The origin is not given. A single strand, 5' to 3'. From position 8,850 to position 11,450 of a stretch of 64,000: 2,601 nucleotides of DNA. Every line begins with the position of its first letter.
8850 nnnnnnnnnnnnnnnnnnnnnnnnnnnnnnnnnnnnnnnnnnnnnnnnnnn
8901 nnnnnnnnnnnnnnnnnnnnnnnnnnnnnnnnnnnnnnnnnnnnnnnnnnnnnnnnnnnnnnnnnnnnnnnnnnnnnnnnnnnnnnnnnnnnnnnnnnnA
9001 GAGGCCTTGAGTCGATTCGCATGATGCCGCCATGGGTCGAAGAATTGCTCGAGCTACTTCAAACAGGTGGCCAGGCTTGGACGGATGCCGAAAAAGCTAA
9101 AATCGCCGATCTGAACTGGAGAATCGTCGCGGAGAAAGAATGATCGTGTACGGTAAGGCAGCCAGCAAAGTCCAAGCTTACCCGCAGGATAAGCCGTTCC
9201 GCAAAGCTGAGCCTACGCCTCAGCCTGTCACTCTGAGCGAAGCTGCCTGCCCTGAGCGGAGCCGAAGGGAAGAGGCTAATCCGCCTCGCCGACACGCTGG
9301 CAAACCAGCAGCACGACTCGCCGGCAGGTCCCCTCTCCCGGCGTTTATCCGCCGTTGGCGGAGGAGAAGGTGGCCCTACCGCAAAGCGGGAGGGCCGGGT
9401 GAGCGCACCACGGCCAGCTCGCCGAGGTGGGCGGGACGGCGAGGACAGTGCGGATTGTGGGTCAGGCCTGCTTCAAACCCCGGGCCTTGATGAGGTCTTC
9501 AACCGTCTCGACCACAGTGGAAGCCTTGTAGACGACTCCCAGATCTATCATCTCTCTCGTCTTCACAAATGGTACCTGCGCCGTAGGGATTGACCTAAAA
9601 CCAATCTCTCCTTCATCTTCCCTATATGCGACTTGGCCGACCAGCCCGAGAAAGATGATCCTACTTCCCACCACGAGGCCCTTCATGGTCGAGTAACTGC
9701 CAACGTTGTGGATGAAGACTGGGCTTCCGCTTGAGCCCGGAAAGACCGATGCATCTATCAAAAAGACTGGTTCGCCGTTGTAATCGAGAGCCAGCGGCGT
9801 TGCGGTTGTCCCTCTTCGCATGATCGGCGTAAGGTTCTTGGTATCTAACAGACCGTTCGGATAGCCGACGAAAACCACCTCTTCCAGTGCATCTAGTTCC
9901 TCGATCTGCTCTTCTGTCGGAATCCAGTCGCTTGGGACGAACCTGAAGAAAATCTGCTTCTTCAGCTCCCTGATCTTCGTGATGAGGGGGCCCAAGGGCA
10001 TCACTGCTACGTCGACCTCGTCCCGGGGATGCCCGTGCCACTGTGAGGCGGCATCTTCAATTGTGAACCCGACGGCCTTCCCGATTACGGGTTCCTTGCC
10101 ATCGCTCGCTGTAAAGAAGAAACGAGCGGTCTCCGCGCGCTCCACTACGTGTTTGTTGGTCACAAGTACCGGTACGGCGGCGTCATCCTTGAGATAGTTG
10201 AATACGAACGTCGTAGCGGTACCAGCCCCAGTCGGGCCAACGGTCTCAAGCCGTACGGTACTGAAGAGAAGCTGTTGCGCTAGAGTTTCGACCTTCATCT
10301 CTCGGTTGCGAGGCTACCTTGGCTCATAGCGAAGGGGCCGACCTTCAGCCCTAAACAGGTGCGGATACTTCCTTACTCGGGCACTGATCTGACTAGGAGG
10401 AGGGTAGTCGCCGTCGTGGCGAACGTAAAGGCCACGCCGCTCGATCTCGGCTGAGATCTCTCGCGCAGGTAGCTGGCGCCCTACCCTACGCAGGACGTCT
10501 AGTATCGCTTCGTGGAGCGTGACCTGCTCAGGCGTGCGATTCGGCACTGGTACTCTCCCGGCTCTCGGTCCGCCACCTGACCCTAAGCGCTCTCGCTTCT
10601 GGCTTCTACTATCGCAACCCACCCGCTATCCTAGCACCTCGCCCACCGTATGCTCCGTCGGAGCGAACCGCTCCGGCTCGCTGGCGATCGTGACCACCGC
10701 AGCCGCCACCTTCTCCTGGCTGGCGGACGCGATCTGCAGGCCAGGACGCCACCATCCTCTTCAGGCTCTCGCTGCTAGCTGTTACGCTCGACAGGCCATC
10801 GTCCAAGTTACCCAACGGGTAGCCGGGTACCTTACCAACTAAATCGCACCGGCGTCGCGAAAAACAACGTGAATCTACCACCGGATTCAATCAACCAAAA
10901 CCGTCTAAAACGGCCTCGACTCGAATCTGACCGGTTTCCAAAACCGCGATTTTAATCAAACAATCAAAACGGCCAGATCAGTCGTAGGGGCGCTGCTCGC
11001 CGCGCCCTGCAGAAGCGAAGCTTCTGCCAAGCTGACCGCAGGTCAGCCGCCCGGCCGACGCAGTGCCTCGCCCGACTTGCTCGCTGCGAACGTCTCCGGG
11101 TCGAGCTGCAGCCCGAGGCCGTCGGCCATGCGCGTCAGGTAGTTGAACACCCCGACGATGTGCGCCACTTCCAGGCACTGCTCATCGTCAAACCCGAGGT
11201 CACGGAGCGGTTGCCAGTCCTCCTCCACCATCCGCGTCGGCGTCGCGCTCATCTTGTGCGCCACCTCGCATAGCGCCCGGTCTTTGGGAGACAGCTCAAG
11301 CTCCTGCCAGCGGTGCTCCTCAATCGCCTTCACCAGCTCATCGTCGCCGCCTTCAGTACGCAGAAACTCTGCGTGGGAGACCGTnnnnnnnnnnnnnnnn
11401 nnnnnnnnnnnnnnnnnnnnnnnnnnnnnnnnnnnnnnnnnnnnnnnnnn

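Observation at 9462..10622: HARE-HTH protein + cytoplasmic trypsin-like serine protease two-gene operon next to the foreign methyltransferase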

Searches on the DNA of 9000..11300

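Call 85: search_rna_families(source=window, start=9000, end=11300, threshold=evalue, max_evalue=1)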
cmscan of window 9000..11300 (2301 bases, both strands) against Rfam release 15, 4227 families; matches with E-value up to 1: 1.
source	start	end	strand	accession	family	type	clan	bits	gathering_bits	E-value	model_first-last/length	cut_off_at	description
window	9378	9428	-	RF04296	mir-485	Gene; miRNA;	CL00149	21.2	70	0.25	1-73/73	no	mir-485 microRNA precursor family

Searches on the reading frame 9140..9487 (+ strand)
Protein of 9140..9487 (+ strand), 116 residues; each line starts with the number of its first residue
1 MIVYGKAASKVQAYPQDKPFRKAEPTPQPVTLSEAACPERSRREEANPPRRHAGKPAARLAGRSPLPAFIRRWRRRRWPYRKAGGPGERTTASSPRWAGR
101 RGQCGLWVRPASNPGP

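Call 36: search_protein_families(library=pfam, proteins=[window:9140-9487:+], max_evalue=0.01)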
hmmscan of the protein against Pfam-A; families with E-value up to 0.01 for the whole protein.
window:9140-9487:+ (116 aa): 0 families
